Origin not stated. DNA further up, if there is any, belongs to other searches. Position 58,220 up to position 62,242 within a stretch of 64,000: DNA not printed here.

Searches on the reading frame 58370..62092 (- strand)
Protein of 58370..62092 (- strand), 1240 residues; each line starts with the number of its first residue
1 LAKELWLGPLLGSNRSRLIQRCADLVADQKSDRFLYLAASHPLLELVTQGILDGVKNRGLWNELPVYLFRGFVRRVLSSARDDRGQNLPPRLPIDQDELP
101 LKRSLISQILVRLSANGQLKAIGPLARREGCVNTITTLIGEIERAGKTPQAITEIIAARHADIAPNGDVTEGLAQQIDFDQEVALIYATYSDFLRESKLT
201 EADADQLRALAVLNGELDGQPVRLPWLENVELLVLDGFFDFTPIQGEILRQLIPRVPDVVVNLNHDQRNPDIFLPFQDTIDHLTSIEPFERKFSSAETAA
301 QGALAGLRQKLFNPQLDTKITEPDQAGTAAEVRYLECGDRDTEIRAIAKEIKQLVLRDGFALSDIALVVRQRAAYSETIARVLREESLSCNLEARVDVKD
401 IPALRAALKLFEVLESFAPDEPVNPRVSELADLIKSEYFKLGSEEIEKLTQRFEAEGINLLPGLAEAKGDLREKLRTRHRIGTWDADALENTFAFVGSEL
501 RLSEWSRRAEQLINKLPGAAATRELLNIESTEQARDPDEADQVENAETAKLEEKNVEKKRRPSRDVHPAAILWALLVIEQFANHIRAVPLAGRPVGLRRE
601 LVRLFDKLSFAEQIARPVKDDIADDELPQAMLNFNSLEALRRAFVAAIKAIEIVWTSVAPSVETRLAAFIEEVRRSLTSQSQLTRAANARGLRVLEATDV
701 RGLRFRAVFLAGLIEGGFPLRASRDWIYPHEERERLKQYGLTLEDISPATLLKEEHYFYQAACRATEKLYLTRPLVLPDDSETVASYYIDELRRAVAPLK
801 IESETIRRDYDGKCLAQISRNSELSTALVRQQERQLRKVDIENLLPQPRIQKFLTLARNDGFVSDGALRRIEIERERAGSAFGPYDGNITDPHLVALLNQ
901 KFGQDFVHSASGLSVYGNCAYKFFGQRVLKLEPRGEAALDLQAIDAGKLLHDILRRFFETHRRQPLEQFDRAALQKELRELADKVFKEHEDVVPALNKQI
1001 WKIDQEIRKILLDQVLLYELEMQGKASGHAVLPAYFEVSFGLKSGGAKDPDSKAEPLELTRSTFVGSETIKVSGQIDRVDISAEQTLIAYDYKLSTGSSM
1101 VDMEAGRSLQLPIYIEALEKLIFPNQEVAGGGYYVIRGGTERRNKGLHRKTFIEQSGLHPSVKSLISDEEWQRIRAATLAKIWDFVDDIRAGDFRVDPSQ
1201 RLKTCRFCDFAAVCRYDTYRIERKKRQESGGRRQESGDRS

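Call 61: search_protein_families(library=pfam, proteins=[window:58370-62092:-], max_evalue=0.0001)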
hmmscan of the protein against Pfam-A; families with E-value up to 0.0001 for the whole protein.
window:58370-62092:- (1240 aa): 3 families
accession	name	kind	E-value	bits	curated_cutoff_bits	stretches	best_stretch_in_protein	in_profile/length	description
PF12705.13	PDDEXK_1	-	1.7e-32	113.8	22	1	909-1215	3-247/247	PD-(D/E)XK nuclease superfamily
PF13361.12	UvrD_C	-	7.5e-11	42.5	25.6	1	319-772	31-346/350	UvrD-like helicase C-terminal domain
PF21445.3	ADDB_N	-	6.2e-10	39.2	26.6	1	115-285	99-260/290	ADDB, N-terminal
